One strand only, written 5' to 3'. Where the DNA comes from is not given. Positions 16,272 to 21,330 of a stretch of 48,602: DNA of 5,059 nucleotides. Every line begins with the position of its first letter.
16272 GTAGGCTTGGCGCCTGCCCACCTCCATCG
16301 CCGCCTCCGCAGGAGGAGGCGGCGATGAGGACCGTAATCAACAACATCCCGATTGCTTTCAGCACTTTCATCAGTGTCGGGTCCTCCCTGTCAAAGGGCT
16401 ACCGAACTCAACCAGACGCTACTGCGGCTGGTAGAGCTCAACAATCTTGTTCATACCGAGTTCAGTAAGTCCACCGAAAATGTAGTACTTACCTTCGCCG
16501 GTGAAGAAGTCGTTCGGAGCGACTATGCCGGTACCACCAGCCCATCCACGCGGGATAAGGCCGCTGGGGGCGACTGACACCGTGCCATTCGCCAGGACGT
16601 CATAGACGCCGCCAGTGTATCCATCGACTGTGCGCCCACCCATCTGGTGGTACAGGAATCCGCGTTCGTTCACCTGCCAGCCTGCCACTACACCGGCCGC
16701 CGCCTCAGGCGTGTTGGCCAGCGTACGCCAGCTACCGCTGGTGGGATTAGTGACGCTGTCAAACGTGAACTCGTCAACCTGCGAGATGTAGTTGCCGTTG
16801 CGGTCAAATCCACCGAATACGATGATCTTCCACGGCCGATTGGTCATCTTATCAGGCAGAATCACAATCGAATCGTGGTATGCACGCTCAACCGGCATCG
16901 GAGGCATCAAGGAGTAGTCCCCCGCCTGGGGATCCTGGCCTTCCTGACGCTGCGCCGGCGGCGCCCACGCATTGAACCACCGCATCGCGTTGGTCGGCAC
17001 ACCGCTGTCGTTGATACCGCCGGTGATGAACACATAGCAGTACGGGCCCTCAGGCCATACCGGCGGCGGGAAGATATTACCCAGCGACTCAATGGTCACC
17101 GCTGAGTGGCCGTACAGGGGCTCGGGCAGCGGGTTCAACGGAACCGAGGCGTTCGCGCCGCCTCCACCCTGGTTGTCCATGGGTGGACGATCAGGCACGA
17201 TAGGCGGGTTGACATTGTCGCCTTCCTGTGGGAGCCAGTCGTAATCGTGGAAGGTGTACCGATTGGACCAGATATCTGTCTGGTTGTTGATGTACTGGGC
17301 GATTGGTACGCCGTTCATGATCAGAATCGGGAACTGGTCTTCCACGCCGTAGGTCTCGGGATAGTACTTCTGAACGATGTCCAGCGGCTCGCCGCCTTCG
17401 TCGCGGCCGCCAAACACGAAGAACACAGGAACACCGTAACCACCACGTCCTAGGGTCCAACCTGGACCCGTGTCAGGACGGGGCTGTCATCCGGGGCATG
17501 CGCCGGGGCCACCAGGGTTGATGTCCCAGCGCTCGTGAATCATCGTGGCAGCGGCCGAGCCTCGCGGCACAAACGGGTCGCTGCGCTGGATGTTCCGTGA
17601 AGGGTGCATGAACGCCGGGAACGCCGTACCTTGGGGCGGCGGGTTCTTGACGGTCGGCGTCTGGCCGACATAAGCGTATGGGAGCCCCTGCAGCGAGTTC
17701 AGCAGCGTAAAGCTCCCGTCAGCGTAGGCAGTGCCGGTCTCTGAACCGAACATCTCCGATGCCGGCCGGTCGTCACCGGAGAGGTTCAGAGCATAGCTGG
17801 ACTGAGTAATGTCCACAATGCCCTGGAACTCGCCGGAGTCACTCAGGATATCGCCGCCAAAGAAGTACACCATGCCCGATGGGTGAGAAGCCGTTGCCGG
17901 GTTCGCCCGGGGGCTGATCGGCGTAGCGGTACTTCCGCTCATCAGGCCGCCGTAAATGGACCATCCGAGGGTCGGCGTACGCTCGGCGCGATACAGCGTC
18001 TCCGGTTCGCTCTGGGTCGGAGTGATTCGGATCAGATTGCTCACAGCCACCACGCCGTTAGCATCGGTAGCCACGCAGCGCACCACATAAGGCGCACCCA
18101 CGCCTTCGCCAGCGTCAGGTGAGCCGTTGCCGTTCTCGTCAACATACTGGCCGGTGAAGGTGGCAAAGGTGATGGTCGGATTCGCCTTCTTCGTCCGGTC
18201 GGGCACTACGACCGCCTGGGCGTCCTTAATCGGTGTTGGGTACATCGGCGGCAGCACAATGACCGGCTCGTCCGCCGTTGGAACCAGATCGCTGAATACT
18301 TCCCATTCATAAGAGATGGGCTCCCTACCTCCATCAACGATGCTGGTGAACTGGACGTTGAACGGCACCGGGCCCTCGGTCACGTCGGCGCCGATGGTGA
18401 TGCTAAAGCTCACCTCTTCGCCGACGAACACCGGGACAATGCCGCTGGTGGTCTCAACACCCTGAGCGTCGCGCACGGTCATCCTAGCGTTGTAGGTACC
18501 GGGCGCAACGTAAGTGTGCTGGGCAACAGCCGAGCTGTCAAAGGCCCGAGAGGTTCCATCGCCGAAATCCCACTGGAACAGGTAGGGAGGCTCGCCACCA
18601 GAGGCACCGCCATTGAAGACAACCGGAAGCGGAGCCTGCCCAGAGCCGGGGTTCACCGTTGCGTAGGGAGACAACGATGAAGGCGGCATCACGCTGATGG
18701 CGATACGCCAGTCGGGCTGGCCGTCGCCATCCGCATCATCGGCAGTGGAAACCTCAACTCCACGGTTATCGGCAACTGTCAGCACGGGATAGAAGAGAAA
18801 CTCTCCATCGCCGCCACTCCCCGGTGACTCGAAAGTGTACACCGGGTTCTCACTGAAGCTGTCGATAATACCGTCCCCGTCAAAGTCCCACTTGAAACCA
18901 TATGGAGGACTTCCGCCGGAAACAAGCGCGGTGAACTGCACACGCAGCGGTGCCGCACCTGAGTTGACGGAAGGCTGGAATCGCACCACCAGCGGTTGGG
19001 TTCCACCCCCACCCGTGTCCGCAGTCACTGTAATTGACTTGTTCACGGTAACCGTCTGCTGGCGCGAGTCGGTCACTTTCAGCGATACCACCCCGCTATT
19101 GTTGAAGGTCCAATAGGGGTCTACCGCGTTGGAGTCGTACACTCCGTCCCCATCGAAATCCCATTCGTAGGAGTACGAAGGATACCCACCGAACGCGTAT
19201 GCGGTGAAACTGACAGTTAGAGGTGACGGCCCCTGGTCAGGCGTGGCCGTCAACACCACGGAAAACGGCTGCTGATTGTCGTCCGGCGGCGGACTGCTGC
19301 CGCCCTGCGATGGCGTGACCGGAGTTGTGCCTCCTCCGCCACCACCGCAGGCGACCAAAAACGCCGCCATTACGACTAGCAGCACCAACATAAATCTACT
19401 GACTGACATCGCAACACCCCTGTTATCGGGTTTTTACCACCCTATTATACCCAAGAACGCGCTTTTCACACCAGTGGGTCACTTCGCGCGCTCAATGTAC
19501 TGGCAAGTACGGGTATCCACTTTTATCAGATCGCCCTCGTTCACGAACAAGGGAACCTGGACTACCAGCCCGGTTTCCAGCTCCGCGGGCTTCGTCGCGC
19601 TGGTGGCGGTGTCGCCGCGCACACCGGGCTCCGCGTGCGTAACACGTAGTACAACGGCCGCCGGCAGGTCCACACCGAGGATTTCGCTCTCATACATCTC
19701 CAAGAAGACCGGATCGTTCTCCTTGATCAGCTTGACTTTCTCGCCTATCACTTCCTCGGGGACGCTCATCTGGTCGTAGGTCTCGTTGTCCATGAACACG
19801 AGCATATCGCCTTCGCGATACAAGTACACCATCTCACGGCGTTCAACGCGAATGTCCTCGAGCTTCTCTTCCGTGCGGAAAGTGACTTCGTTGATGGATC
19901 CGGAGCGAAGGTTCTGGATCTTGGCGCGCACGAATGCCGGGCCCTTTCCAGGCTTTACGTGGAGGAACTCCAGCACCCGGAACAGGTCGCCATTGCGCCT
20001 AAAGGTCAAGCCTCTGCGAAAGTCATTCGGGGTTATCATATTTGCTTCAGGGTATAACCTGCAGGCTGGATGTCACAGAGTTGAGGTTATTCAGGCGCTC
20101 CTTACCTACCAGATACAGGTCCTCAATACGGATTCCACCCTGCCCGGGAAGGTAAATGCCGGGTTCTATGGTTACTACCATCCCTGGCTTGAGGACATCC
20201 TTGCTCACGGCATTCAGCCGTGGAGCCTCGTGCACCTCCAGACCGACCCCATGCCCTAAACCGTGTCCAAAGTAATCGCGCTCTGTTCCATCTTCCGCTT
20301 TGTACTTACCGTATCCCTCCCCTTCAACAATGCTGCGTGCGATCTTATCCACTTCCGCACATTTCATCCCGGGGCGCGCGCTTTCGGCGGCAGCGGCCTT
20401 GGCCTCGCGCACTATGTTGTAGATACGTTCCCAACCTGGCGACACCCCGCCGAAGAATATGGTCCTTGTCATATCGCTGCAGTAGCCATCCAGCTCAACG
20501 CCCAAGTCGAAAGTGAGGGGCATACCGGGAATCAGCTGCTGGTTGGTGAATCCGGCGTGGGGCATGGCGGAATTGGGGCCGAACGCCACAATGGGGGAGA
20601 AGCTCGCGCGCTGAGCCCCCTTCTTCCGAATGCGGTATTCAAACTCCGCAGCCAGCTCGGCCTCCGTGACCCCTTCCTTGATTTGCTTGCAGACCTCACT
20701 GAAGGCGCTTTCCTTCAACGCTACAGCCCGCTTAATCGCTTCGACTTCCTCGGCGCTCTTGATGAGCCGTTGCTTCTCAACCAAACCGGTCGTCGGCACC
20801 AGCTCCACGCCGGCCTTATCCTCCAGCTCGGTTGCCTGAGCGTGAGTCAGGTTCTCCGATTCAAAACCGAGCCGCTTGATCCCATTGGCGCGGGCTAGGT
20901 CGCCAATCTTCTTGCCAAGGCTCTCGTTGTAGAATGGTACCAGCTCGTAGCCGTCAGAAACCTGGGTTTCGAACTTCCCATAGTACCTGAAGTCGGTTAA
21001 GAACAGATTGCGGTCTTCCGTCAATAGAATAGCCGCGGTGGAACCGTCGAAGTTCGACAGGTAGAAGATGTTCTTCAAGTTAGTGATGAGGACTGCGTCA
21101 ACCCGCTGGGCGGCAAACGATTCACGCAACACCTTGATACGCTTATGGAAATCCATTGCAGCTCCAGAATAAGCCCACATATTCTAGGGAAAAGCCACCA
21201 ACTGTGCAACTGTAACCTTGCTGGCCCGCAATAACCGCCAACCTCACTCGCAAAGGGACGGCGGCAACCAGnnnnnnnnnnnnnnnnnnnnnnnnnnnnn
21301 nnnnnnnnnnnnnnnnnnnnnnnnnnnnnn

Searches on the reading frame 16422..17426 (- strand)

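Call 9: search_protein_families(library=pfam, proteins=[window:16422-17426:-], max_evalue=0.001)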
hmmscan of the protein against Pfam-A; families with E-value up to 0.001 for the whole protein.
window:16422-17426:- (335 aa): 3 families
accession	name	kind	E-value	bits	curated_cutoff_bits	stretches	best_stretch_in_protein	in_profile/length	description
PF13415.12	Kelch_3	-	4.6e-07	30.3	22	0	200-242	3-39/48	Galactose oxidase, central domain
PF24681.1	Kelch_KLHDC2_KLHL20_DRC7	-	1e-05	25.4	50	1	176-329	46-182/221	KLHDC2/KLHL20/DRC7 Kelch-repeats domain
PF13418.12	Kelch_4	-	3.5e-05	24.1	21.6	0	200-240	14-48/49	Galactose oxidase, central domain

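Call 10: search_protein_families(library=ncbifam, proteins=[window:16422-17426:-], max_evalue=0.00001)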
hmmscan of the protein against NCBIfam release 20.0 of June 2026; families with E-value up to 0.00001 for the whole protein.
window:16422-17426:- (335 aa): 0 families

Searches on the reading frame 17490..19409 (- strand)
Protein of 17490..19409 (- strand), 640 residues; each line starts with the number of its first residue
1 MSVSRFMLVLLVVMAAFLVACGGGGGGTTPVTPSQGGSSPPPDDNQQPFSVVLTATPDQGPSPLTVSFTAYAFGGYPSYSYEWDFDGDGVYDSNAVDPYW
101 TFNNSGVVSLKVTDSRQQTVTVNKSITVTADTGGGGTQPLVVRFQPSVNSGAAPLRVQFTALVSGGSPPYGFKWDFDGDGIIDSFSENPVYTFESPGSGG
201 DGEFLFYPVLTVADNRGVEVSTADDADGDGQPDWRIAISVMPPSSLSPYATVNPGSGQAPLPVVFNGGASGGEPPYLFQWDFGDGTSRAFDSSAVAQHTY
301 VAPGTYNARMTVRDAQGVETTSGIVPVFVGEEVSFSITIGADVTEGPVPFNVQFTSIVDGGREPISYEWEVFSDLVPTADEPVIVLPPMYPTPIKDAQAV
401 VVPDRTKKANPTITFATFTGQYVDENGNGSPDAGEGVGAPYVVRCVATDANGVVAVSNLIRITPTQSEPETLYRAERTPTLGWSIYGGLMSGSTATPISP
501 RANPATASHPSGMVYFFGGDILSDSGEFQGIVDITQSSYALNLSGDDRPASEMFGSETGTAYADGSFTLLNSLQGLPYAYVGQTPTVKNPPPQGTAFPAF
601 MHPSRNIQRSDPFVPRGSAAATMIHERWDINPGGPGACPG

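Call 9: search_protein_families(library=pfam, proteins=[window:17490-19409:-], max_evalue=0.001)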
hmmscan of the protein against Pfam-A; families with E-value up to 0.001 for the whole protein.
window:17490-19409:- (640 aa): 2 families
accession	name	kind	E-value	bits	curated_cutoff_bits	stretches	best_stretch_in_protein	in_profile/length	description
PF18911.6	PKD_4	-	5.1e-20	71.8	27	1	256-323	13-79/85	PKD domain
PF00801.26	PKD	-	1.1e-16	61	23.5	1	252-321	6-74/80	PKD domain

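Call 10: search_protein_families(library=ncbifam, proteins=[window:17490-19409:-], max_evalue=0.00001)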
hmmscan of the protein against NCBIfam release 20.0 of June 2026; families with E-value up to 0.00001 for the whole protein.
window:17490-19409:- (640 aa): 2 families
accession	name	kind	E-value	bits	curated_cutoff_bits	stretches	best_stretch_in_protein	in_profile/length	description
NF058578.1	CPR_pilus_PamR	equivalog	2.4e-09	36.5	300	1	270-330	175-240/297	pilus system RbmA-like protein PamR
TIGR00864.1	PCC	subfamily_domain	2.4e-07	27.5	1861.4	1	65-379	1238-1522/2700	polycystin cation channel protein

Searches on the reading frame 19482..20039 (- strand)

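Call 9: search_protein_families(library=pfam, proteins=[window:19482-20039:-], max_evalue=0.001)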
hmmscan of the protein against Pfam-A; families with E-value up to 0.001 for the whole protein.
window:19482-20039:- (186 aa): 3 families
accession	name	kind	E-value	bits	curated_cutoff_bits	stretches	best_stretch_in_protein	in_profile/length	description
PF09285.17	Elong-fact-P_C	-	2e-27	95.1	25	1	129-184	1-56/56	Elongation factor P, C-terminal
PF08207.18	EFP_N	-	1.6e-22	79.7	23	1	5-60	3-58/58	Elongation factor P (EF-P) KOW-like domain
PF01132.26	EFP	-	1.6e-19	70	27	1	68-120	1-53/54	Elongation factor P (EF-P) OB domain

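Call 10: search_protein_families(library=ncbifam, proteins=[window:19482-20039:-], max_evalue=0.00001)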
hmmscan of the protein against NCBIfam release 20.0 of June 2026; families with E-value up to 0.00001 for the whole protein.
window:19482-20039:- (186 aa): 6 families
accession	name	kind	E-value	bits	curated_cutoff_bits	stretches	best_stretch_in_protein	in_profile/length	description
NF001810.0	PRK00529.1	subfamily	1.8e-73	246.2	161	1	1-186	2-187/187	elongation factor P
TIGR00038.1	efp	equivalog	5.5e-73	244.6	185.8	1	3-185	2-184/184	elongation factor P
NF009090.0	PRK12426.1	equivalog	2.6e-38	131.5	226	1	1-184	1-184/185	elongation factor P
NF011175.0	PRK14578.1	equivalog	8.4e-36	123.1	301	1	1-185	1-187/187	elongation factor P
NF003392.1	PRK04542.1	equivalog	3.1e-35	121.8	216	1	6-185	5-187/187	elongation factor P-like protein EfpL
TIGR02178.1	yeiP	equivalog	1.9e-31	109.7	264.05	1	5-185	3-186/186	elongation factor P-like protein YeiP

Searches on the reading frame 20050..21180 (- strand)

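Call 9: search_protein_families(library=pfam, proteins=[window:20050-21180:-], max_evalue=0.001)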
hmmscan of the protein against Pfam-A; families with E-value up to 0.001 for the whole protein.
window:20050-21180:- (377 aa): 2 families
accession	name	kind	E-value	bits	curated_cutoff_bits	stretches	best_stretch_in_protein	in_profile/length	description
PF00557.29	Peptidase_M24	-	2.5e-69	233.7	23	1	147-359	1-207/208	Metallopeptidase family M24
PF01321.24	Creatinase_N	-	6.4e-23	82.1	22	1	14-140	1-128/128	Creatinase/Prolidase N-terminal domain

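Call 10: search_protein_families(library=ncbifam, proteins=[window:20050-21180:-], max_evalue=0.00001)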
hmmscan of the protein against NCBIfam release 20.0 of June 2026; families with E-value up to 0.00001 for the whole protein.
window:20050-21180:- (377 aa): 14 families
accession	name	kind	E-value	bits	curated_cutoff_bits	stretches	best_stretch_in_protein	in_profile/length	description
NF007310.0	PRK09795.1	equivalog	1.4e-69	234.6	393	1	16-366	5-348/361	aminopeptidase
NF040821.1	dipep_PepQ_Arch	equivalog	2.4e-65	220.8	630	1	14-363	2-335/346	Xaa-Pro dipeptidase PepQ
NF008131.0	PRK10879.1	equivalog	2.3e-31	109.1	465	1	123-347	156-389/438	Xaa-Pro aminopeptidase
NF038259.1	ectoine_DoeA_2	exception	1.7e-26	92.9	575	1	123-356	136-366/386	ectoine hydrolase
NF011174.0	PRK14576.1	subfamily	4.4e-24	85.1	487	1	123-367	160-395/405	putative endopeptidase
NF011173.0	PRK14575.1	equivalog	6.2e-23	81.4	850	1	125-369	163-398/406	putative peptidase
NF011720.0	PRK15173.1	subfamily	6.3e-23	81.3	420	1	125-369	100-335/343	peptidase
TIGR00500.1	met_pdase_I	equivalog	6.9e-23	81.4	171.35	1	140-342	3-203/247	type I methionyl aminopeptidase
NF010133.0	PRK13607.1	equivalog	2.9e-17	62.7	339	1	131-344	152-389/443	Xaa-Pro dipeptidase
TIGR02993.1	ectoine_eutD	equivalog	4.8e-14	52.3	613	1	126-373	144-387/391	ectoine hydrolase DoeA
NF008970.0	PRK12318.1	equivalog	8.2e-14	51.5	267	1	137-344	40-246/291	methionyl aminopeptidase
NF009533.0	PRK12897.1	equivalog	2.6e-13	49.9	488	1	139-342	3-204/248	type I methionyl aminopeptidase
TIGR00501.1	met_pdase_II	equivalog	2.8e-09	36.9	222.65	1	145-340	4-189/295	type II methionyl aminopeptidase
NF043017.1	DimsulpropLyDddP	equivalog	2e-07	30.2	600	1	98-367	166-434/443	dimethylsulfonioproprionate lyase DddP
